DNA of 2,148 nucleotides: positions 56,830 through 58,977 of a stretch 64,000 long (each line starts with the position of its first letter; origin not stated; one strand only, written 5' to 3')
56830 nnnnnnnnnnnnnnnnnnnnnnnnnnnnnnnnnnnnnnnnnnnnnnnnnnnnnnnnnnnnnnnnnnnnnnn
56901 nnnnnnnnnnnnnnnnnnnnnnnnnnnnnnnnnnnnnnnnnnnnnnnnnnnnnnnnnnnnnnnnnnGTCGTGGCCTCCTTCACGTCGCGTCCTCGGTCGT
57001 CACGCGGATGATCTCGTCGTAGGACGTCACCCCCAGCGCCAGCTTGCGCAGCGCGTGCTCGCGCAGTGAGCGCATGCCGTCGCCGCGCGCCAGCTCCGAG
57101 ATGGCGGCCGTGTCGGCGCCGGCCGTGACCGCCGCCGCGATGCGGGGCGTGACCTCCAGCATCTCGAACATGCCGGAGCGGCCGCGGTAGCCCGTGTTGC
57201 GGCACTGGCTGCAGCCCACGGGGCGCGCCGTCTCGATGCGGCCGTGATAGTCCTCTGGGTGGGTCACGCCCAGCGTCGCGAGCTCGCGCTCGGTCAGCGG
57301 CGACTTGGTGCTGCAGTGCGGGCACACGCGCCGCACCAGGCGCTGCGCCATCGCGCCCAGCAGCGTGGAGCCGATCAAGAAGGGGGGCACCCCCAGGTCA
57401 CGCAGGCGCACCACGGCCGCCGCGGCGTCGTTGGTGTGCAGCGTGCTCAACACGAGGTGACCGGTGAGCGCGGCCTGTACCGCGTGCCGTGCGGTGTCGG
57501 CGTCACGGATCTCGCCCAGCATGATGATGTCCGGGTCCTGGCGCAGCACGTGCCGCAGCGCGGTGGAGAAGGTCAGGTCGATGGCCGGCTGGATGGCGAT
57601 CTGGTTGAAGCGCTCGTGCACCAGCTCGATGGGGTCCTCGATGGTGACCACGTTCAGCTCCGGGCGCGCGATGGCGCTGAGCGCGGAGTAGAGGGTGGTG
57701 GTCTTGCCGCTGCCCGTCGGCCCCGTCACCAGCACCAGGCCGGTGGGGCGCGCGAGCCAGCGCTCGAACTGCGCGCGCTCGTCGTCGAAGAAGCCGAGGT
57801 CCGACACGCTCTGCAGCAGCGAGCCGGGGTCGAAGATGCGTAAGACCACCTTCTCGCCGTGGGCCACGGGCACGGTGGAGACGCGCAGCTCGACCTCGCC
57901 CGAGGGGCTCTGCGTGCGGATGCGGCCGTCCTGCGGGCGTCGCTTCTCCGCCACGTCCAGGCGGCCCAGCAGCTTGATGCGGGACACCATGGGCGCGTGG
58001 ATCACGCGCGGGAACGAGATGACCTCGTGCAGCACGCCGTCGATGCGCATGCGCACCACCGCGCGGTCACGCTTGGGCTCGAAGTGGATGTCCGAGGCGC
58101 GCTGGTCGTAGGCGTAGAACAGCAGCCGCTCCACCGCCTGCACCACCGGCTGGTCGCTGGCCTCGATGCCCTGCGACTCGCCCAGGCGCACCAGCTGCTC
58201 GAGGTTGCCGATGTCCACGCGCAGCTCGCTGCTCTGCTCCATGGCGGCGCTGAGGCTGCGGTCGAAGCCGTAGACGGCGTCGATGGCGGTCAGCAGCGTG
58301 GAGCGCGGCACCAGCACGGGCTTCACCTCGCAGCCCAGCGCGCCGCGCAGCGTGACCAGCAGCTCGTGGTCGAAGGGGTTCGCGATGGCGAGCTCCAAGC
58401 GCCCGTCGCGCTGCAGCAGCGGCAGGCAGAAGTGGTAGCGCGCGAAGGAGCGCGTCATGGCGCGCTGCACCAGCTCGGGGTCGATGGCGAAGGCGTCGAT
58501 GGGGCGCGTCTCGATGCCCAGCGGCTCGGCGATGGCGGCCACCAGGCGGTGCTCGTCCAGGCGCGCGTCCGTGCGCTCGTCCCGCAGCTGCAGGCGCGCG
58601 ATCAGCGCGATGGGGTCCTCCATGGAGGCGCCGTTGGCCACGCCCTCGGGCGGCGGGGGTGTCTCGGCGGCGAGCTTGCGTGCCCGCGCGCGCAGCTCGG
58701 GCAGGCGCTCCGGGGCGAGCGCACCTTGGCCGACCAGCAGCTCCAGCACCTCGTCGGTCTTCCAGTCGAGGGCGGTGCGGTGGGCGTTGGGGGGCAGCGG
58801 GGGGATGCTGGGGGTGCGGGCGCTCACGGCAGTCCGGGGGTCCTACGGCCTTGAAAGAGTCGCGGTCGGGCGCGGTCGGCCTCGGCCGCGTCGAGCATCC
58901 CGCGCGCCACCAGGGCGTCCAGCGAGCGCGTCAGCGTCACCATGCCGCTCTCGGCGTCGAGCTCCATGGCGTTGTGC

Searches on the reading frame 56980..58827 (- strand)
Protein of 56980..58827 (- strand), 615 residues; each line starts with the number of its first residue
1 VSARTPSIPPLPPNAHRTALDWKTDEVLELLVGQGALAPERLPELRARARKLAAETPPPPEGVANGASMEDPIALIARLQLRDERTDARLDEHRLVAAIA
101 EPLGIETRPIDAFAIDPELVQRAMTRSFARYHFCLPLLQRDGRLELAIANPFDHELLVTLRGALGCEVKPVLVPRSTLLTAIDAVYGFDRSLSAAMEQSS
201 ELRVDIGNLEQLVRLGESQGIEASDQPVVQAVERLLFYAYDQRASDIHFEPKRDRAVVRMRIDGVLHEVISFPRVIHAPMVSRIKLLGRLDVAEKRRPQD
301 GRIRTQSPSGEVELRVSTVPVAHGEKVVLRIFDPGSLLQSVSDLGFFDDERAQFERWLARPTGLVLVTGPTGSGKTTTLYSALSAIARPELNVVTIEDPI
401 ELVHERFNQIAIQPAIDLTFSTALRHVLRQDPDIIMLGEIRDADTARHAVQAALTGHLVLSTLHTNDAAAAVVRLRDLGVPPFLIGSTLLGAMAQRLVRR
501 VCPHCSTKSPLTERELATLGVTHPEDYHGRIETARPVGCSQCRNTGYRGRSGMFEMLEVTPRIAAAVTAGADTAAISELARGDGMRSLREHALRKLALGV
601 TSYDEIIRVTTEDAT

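Call 51: search_protein_families(library=pfam, proteins=[window:56980-58827:-], max_evalue=0.01)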
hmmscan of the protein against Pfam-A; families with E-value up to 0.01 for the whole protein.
window:56980-58827:- (615 aa): 10 families
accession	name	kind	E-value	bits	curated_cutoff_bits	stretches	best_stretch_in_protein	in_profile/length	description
PF00437.27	T2SSE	-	2.1e-124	415.4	24.9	1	223-608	3-370/370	Type II/IV secretion system protein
PF05157.20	MshEN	-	1.8e-17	63.5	23.1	1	103-191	1-89/90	MshEN domain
PF13191.12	AAA_16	-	1.6e-05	25.9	32.6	1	360-452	23-106/167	AAA ATPase domain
PF25199.1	nSTAND_NTPase5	-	1.6e-05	25.2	34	1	359-407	38-87/145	Novel STAND NTPase 5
PF13555.12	AAA_29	-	0.0018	18.4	27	1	355-379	15-39/61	P-loop containing region of AAA domain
PF13604.12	AAA_30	-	0.0075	16.5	27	0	353-394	9-50/191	AAA domain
PF20720.3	nSTAND3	-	0.0076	16.4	27.2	0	362-401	17-56/155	Novel STAND NTPase 3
PF06414.18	Zeta_toxin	-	0.0079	16.1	22.3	0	364-454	18-118/199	Zeta toxin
PF13401.12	AAA_22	-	0.0094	16.7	27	0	362-387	5-30/130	AAA domain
PF13173.12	AAA_14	-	0.0095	16.4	27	0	364-453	4-84/129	AAA domain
